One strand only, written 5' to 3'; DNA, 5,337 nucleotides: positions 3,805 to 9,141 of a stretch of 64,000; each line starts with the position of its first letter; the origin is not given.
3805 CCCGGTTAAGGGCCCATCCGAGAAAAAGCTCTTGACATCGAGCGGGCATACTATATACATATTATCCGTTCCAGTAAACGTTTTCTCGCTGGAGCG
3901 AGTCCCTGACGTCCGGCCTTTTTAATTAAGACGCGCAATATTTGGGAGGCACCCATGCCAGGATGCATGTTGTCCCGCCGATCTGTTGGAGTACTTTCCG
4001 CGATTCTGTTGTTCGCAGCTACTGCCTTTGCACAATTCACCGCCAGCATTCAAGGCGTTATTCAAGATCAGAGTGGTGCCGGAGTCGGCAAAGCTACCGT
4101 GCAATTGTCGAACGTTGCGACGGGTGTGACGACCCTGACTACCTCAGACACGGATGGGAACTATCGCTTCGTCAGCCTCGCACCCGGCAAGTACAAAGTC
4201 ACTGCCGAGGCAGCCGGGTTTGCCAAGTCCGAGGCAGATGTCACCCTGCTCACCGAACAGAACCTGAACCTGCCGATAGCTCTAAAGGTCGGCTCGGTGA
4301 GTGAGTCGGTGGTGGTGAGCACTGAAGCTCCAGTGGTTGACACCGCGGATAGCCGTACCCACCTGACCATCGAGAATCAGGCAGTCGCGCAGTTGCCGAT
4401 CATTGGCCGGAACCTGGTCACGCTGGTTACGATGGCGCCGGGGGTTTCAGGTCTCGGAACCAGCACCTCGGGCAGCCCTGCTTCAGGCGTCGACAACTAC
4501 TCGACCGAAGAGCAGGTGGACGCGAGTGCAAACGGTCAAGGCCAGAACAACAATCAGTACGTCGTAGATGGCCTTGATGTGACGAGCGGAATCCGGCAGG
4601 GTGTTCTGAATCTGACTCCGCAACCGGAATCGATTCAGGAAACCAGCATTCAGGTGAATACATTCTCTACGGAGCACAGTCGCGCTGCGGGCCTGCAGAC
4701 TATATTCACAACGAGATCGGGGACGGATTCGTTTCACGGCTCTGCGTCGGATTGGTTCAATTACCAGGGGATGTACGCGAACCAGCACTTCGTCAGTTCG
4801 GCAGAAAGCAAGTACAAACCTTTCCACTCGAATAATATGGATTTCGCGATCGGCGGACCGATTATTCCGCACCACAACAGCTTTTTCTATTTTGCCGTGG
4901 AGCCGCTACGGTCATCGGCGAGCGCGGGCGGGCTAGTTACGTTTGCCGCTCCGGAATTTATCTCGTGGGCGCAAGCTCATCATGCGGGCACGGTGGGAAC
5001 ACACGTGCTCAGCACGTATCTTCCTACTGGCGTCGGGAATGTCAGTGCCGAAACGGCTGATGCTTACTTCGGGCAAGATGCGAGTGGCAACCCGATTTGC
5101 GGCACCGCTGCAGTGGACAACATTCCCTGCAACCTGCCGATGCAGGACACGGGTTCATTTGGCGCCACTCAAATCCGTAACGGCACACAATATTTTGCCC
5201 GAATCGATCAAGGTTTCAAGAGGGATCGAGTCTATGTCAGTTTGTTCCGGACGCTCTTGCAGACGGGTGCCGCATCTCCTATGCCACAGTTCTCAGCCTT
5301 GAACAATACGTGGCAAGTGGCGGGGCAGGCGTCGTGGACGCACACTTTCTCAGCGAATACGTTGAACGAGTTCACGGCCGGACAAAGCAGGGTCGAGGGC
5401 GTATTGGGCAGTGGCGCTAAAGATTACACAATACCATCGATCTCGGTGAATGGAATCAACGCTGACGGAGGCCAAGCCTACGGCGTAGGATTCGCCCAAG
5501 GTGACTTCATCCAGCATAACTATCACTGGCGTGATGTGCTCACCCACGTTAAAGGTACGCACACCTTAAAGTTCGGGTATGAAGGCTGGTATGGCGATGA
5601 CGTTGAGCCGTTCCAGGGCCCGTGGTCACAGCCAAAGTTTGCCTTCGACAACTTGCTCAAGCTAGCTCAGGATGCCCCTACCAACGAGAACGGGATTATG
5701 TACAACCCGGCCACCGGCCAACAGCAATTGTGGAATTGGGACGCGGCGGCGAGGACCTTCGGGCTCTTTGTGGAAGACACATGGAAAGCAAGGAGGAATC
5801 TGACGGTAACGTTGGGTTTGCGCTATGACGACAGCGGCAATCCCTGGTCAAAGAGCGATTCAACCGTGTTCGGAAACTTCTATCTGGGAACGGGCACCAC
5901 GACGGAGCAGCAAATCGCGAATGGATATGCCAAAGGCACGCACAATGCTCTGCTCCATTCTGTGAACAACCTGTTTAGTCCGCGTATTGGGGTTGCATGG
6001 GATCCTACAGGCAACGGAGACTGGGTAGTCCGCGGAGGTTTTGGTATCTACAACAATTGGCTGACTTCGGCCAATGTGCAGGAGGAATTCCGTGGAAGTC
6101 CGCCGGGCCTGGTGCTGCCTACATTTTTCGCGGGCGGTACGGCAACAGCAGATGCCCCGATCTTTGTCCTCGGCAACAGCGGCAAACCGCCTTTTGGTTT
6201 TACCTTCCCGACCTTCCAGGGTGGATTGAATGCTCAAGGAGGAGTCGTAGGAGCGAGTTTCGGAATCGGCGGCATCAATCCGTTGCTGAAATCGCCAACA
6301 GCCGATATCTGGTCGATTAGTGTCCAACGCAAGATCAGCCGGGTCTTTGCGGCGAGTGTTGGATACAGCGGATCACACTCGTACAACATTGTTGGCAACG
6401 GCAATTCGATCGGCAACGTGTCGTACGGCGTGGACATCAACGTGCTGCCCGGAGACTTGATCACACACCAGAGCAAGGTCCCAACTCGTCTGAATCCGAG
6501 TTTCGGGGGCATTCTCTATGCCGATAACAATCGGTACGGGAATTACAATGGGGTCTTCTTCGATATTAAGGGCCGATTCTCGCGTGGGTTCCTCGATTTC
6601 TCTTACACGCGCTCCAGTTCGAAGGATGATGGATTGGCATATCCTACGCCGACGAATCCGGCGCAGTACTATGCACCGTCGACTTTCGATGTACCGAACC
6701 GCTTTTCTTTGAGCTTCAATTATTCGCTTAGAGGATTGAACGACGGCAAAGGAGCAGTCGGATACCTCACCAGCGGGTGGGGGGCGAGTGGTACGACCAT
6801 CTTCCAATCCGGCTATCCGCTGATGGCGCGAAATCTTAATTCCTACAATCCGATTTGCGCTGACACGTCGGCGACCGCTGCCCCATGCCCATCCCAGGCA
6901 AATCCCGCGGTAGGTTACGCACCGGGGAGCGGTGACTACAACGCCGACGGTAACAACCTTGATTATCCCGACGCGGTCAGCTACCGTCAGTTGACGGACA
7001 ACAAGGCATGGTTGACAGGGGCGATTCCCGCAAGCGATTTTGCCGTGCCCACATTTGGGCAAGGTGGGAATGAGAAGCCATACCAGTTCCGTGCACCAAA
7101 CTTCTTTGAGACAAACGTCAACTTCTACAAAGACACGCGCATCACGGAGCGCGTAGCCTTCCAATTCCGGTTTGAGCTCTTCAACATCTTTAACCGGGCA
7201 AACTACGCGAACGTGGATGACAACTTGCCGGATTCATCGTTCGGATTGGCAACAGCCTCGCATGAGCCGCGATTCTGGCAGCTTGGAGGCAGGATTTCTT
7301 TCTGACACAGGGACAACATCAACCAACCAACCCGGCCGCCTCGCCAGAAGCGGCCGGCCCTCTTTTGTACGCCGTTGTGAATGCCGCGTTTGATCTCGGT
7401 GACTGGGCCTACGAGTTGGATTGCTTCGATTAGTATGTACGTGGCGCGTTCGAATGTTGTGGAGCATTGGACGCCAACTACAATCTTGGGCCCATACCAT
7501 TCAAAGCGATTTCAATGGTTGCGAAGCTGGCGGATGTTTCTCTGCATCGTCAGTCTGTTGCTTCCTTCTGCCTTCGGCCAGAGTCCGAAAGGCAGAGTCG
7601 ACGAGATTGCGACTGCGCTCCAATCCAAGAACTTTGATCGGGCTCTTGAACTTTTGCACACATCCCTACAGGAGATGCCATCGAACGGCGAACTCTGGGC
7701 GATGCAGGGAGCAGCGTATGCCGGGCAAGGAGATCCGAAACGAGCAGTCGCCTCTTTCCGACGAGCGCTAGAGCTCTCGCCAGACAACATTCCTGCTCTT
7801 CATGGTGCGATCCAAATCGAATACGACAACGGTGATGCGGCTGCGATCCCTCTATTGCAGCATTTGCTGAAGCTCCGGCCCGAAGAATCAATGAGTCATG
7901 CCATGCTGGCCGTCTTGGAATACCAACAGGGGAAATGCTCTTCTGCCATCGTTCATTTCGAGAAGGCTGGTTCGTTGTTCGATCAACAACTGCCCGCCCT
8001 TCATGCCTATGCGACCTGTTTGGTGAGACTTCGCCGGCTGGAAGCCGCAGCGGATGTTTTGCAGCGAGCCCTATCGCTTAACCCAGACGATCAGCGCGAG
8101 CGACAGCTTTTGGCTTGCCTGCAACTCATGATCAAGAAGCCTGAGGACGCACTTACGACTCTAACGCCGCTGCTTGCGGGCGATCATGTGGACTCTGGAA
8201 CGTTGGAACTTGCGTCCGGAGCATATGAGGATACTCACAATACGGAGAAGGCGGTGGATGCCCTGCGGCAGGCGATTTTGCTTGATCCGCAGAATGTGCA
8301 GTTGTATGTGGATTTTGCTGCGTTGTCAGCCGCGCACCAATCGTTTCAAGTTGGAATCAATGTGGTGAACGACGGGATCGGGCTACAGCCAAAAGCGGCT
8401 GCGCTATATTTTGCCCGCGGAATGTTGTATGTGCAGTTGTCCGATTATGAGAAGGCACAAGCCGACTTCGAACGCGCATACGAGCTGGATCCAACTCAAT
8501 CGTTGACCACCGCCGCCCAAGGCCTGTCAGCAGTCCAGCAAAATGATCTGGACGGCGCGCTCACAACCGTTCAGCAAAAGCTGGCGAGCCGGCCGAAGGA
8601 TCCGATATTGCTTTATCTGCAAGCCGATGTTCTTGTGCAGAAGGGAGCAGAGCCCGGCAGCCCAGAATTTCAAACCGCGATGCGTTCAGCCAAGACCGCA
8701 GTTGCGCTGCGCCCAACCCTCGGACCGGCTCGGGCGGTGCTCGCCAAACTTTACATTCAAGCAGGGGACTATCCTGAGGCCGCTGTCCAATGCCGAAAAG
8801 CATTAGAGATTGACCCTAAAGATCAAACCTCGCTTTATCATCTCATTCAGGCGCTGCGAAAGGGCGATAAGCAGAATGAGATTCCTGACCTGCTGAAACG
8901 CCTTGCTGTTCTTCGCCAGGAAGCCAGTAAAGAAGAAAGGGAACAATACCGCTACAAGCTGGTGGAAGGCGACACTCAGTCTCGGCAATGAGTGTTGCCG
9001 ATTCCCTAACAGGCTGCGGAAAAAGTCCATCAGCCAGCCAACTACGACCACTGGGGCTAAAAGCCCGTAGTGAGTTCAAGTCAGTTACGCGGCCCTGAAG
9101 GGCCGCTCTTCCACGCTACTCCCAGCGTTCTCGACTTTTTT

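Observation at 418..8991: Module 1: TPR - Tat-exported CRTAC1 propeller - giant TBDR - TPR; candidate uncharacterised outer-membrane glycan capture and import system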

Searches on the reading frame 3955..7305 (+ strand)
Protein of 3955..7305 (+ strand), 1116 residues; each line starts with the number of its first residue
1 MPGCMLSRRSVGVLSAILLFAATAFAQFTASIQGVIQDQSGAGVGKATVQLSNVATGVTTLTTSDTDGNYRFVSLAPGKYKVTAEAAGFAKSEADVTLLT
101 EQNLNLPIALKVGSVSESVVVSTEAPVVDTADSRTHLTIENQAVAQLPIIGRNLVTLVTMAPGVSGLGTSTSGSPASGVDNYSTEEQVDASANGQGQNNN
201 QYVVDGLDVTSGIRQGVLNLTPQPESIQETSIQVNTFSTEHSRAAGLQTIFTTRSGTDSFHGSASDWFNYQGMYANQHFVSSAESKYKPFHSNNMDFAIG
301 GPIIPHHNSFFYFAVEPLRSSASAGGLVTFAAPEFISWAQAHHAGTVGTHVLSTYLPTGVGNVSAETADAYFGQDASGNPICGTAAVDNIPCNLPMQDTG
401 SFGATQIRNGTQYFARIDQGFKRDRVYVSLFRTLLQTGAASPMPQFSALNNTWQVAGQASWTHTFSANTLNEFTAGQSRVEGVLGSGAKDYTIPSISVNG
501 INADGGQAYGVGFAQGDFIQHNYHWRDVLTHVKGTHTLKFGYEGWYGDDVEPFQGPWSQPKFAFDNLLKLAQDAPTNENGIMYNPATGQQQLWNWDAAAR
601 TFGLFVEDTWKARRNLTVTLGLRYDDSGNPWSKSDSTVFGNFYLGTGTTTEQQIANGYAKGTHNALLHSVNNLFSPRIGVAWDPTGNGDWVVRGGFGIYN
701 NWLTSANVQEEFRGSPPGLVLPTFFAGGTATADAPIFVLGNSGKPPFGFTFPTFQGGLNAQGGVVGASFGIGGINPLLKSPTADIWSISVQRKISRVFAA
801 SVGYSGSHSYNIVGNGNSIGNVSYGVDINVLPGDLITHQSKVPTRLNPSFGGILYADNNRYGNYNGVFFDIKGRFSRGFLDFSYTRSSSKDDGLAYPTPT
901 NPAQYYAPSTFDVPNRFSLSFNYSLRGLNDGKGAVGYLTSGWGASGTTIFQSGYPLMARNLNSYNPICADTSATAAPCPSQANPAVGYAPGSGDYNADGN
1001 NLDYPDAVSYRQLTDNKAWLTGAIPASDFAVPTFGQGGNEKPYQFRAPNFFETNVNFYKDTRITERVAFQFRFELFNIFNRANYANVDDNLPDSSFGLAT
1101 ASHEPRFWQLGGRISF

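Call 4: search_protein_families(library=pfam, proteins=[window:3955-7305:+], max_evalue=0.01)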
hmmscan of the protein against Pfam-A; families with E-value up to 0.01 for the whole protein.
window:3955-7305:+ (1116 aa): 4 families
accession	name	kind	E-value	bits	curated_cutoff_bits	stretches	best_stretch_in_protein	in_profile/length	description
PF25183.1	OMP_b-brl_4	-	7e-100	336.1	30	1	252-1109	1-838/838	Outer membrane beta barrel domain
PF13620.12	CarboxypepD_reg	-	7.8e-19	68.3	32.3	1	31-110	1-81/82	Carboxypeptidase regulatory-like domain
PF17210.9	SdrD_B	-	9.5e-09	35.9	29.7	1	36-95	16-76/112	SdrD B-like domain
PF13715.12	CarbopepD_reg_2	-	7.4e-08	32.8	32.2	1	32-121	1-88/88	CarboxypepD_reg-like domain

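Call 28: search_solved_structures(query=window:3955-7305:+, max_evalue=0.01)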
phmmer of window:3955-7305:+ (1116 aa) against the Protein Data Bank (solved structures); distinct sequences matched with E-value up to 0.01: 0.

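Call 30: search_protein_families(library=ncbifam, proteins=[window:3955-7305:+], max_evalue=0.00001)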
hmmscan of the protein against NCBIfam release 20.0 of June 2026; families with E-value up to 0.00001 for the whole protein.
window:3955-7305:+ (1116 aa): 1 family
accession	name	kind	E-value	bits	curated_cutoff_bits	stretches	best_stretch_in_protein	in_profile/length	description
NF052345.1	S_layer_anammox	exception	4.2e-10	37.7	1400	1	26-233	1308-1501/1596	Kustd1514 family S-layer glycoprotein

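Call 42: find_homologous_proteins(query=window:3955-7305:+, max_evalue=1e-30)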
Query window:3955-7305:+ (1116 aa): 1694 proteins with E <= 1e-30 among 8000 candidates; the best 120 are listed.
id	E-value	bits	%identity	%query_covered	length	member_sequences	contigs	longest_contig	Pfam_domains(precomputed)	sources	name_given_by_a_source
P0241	0.0e+0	2491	97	100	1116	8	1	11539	PF13715.13,PF25183.2,PF13620.13,PF22904.4,PF17210.10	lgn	-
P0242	0.0e+0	2335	90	100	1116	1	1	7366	PF13715.13,PF25183.2,PF13620.13,PF00593.31,PF17210.10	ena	-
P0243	0.0e+0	2270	89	98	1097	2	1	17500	PF13715.13,PF25183.2,PF13620.13,PF00593.31,PF17210.10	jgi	jgi:hypothetical protein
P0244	0.0e+0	2249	87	100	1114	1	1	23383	PF13715.13,PF25183.2,PF13620.13,PF00593.31,PF17210.10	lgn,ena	-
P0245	0.0e+0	2229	85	100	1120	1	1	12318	PF13715.13,PF25183.2,PF13620.13,PF00593.31,PF22904.4,PF17210.10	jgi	jgi:hypothetical protein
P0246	0.0e+0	2229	86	100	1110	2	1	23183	PF13715.13,PF25183.2,PF13620.13,PF00593.31,PF22904.4,PF17210.10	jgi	jgi:hypothetical protein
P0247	0.0e+0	2211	85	100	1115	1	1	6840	PF13715.13,PF25183.2,PF13620.13,PF17210.10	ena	-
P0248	0.0e+0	2210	85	100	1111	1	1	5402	PF13715.13,PF25183.2,PF13620.13,PF17210.10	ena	-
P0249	0.0e+0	2207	86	100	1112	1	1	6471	PF13715.13,PF25183.2,PF13620.13,PF22904.4,PF17210.10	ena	-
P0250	0.0e+0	2207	85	100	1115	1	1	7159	PF13715.13,PF25183.2,PF13620.13,PF17210.10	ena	-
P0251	0.0e+0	2200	85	100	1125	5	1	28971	PF13715.13,PF25183.2,PF13620.13,PF22904.4,PF17210.10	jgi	jgi:hypothetical protein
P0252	0.0e+0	2193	85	100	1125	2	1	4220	PF13715.13,PF25183.2,PF13620.13,PF22904.4,PF17210.10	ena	-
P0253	0.0e+0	2189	85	100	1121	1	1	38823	PF13715.13,PF25183.2,PF13620.13,PF22904.4,PF17210.10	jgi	-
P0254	0.0e+0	2186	85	100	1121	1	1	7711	PF13715.13,PF25183.2,PF13620.13,PF22904.4,PF17210.10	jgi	-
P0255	0.0e+0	2184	84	100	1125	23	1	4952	PF13715.13,PF25183.2,PF13620.13,PF22904.4,PF17210.10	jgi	jgi:hypothetical protein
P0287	0.0e+0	2119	82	100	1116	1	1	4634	PF13715.13,PF25183.2,PF13620.13,PF00593.31,PF17210.10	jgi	jgi:hypothetical protein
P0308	0.0e+0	2084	81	100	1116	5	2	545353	PF13715.13,PF25183.2,PF13620.13,PF22904.4,PF17210.10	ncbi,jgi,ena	-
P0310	0.0e+0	2083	81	100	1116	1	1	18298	PF13715.13,PF25183.2,PF13620.13,PF22904.4,PF17210.10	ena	-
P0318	0.0e+0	2077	81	100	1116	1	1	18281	PF13715.13,PF25183.2,PF13620.13,PF22904.4,PF17210.10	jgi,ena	-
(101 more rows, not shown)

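Call 64: predict_structure(alignment_id=A3)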
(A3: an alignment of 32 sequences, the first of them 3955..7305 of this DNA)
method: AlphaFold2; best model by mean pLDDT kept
length: 1116 residues; sequences in the alignment: 32
mean_pLDDT: 37.2   pTM: 0.34
mean pLDDT of the five models: 37.2, 37.0, 35.9, 35.2, 34.6
residues with pLDDT >= 90: 1; 70-90: 114; 50-70: 159; < 50: 842
segments of 3 or more residues with pLDDT < 50: 1-6, 18-28, 113-329, 345-363, 399-609, 621-676, 699-783, 806-864, 888-915, 952-971, 974-1052, 1064-1069, 1076-1116
pLDDT, mean of each block of 10 residues (from residue 1): 46 56 41 81 82 81 86 78 79 71 70 39 26 21 22 25 23 22 19 20 19 20 36 28 31 42 37 25 24 21 23 22 32 64 51 39 58 73 73 65 23 18 19 19 18 21 23 19 21 20 20 18 22 39 29 22 24 23 28 26 44 58 39 22 29 30 24 46 66 56 25 21 21 23 22 26 24 26 53 70 55 31 21 23 21 26 54 66 57 31 25 52 60 58 65 36 31 45 29 23 24 30 28 23 31 60 47 46 28 27 30 35
secondary structure, 60 per line:
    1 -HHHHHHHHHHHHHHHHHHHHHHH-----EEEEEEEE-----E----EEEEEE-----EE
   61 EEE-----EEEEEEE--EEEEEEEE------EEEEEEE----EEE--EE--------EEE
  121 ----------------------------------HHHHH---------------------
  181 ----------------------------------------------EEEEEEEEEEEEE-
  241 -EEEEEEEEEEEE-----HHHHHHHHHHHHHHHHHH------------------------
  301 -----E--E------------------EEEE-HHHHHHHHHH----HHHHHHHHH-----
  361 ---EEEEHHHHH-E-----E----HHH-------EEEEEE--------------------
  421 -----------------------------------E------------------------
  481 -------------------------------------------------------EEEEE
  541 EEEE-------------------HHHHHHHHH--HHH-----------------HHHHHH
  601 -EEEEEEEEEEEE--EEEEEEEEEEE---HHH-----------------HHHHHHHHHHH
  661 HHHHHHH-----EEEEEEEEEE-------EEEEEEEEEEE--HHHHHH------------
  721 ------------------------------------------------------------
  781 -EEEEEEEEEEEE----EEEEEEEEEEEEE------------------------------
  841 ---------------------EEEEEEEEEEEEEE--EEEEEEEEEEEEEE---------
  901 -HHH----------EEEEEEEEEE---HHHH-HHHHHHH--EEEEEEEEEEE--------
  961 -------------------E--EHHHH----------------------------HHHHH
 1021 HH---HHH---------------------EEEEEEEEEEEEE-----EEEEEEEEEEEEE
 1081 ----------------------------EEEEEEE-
elements in order (helices of 4 or more, strands of 3 or more residues): H2-24 E30-37 E48-53 E59-63 E69-75 E78-85 E92-98 E103-105 E118-120 H155-159 E227-239 E242-253 H259-276 E328-331 H333-342 H347-355 E364-367 H368-372 E395-400 E536-544 H564-572 H595-600 E602-613 E616-626 H650-667 E673-682 E690-700 H703-708 E782-793 E798-810 E862-875 E878-891 E915-924 H928-931 H933-939 E942-952 H984-987 H1016-1022 E1050-1062 E1068-1080 E1109-1115
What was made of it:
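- On TonB-dependent transporter: The AF2 model is unusable at pLDDT 37 (call 64).
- Tried and rejected: The AF2 model of TBDR1 (call 64) had pLDDT 37 and was unusable, because the alignment was too shallow.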

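Call 65: search_solved_structures(query=A3, max_evalue=1)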
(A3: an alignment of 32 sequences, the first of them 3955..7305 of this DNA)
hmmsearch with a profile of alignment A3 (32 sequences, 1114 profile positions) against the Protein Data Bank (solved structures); distinct sequences matched with E-value up to 1: 4.
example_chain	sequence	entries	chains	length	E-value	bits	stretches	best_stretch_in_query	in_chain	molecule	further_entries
9c7v_B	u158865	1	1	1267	5.7e-05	24.1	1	31-113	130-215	BOS complex subunit NOMO2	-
9e7m_Ta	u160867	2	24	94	0.029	15.1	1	31-95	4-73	Tail fiber protein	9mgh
4wi0_B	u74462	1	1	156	0.044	14.5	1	39-107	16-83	Cellulosomal scaffoldin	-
4u3s_B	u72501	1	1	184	0.06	14.1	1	38-107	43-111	Cellulosomal scaffoldin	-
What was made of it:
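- On TonB-dependent transporter: The profile search against PDB finds no TBDT (call 65).
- Tried and rejected: The profile of TBDR1 homologues against PDB sequences (call 65) and TBDR1 alone (call 28) found no TBDT relative.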

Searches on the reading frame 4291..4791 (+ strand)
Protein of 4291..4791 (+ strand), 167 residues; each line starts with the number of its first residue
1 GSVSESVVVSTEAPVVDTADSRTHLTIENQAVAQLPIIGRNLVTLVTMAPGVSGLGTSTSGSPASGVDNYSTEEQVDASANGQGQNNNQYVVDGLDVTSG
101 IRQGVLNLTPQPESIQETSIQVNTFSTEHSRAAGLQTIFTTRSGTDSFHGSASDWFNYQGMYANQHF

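Call 66: search_protein_families(library=pfam, proteins=[window:4291-4791:+], max_evalue=10)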
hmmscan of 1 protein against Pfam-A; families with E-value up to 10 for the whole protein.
seq(167 aa): 0 families
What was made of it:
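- No plug was detected (call 66), there is no PDB relative (calls 28, 65), and the AF2 model failed (call 64).
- On TonB-dependent transporter: Pfam Plug was not detected in residues 113-280 even at E<=10 (call 66).
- Checked: The Pfam Plug domain is not detectable in the TBDR (call 66).
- Tried and rejected: The Pfam scan of the putative plug segment at E<=10 (call 66) found nothing.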

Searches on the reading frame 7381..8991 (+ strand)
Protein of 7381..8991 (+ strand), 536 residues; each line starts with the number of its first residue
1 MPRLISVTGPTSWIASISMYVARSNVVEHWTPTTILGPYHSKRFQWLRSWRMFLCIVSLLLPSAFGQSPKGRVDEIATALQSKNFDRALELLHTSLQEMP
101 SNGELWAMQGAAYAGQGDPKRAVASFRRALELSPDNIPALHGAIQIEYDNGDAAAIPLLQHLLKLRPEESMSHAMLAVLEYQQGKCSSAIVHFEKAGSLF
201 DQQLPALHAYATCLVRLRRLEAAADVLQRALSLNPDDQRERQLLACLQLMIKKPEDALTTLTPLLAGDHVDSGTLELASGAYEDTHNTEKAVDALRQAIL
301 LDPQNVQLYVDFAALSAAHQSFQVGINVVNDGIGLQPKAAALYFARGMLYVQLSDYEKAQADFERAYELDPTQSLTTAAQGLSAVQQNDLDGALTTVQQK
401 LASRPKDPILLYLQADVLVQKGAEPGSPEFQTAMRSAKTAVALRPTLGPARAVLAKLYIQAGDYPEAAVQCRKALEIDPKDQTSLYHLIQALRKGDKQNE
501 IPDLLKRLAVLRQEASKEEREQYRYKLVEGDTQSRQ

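Call 4: search_protein_families(library=pfam, proteins=[window:7381-8991:+], max_evalue=0.01)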
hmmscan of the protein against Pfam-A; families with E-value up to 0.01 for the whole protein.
window:7381-8991:+ (536 aa): 30 families (the best 25 are shown)
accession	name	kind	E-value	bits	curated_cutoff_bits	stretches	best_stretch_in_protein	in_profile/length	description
PF07719.23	TPR_2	-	1.6e-35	118.7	27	4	340-372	1-33/34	Tetratricopeptide repeat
PF00515.34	TPR_1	-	5.1e-33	112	27.8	3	340-372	1-33/34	Tetratricopeptide repeat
PF14559.12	TPR_19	-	4.2e-29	101.1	25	5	430-488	7-64/68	Tetratricopeptide repeat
PF13181.12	TPR_8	-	5.3e-29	98.3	25.7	2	341-372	2-33/34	Tetratricopeptide repeat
PF13432.12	TPR_16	-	6.3e-28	97.3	32.7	2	79-136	7-64/65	Tetratricopeptide repeat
PF13428.12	TPR_14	-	4.3e-27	92.3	23.5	3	104-145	2-43/44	Tetratricopeptide repeat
PF23914.1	TPR_CcmH_CycH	-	1.7e-22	80.4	42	1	92-203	39-154/158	Cytochrome c-type biogenesis protein H TPR domain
PF13431.12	TPR_17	-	2.6e-21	74.5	24.4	0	227-258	2-33/34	Tetratricopeptide repeat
PF13414.12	TPR_11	-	2.7e-21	75.4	26.8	1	456-488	2-34/42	TPR repeat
PF13371.12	TPR_9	-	7.3e-20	71.2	35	2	317-373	6-62/73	Tetratricopeptide repeat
PF13424.12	TPR_12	-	2.5e-16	60.1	30.1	1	337-370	42-75/77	Tetratricopeptide repeat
PF13429.12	TPR_15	-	3.9e-12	46.6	26.2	1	85-232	129-276/280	Tetratricopeptide repeat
PF25064.1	ARM_TT21_5th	-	6.7e-12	46.2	27.8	1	450-523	3-76/117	TT21 fifth ARM repeats domain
PF12895.13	ANAPC3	-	9.8e-12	45.4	27.2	2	183-261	2-79/82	Anaphase-promoting complex, cyclosome, subunit 3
PF13176.12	TPR_7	-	7.7e-11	41.6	27.9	0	107-135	3-31/36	Tetratricopeptide repeat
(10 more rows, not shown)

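Call 30: search_protein_families(library=ncbifam, proteins=[window:7534-8991:+], max_evalue=0.00001)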
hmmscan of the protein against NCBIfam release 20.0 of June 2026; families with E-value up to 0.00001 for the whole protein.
window:7534-8991:+ (485 aa): 24 families
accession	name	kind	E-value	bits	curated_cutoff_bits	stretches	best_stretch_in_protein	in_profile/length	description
TIGR02917.1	PEP_TPR_lipo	equivalog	1.7e-45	155.3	312.2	4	104-262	246-404/899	XrtA/PEP-CTERM system TPR-repeat protein PrsT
NF040959.1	MamA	equivalog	1.9e-36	125.5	200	3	206-346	56-196/204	magnetosome protein MamA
NF052415.1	T3SS_chap_SctY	equivalog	1.4e-25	89.9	70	2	151-248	4-104/106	type III secretion apparatus assembly chaperone SctY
TIGR02521.1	type_IV_pilW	equivalog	2.2e-24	86.3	154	1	229-364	39-176/234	type IV pilus biogenesis/stability protein PilW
TIGR00990.1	3a0801s09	subfamily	2.3e-21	76.1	757.25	1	236-456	346-567/615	mitochondrial import receptor subunit TOM70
NF033920.0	C39_PA2778_fam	equivalog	6.5e-16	58.5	150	0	92-184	163-255/255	PA2778 family cysteine peptidase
NF047507.1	TPR_BatC_Lepto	exception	2.3e-13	50.1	175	0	25-88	65-132/214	TPR repeat-containing protein BatC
NF033758.1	gliding_GltE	equivalog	1.7e-12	47.1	225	1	65-304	99-339/411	adventurous gliding motility TPR repeat lipoprotein GltE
NF047558.1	TPR_END_plus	domain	3.4e-12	46.1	32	0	60-85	7-32/56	TPR end-of-group domain-containing protein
TIGR02552.1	LcrH_SycD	equivalog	3.4e-11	43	104.8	0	104-194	37-127/136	SycD/LcrH family type III secretion system chaperone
NF033762.1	social_mot_Tgl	equivalog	5.5e-11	42.3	225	0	65-145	44-126/252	social motility TPR repeat lipoprotein Tgl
NF047371.1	FlcA_CTERM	equivalog_domain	5.4e-10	38.4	300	0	237-372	388-522/646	periplasmic flagellar collar protein FlcA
NF052400.1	M48_BAM_BepA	equivalog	1.5e-09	37.2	570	0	301-449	283-427/483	beta-barrel assembly-enhancing protease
TIGR00540.1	TPR_hemY_coli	hypoth_equivalog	1.7e-09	36.9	142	0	275-328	312-362/385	heme biosynthesis-associated TPR protein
NF008391.2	PRK11189.1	equivalog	2.2e-09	37.2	250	0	281-358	91-168/297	lipoprotein NlpI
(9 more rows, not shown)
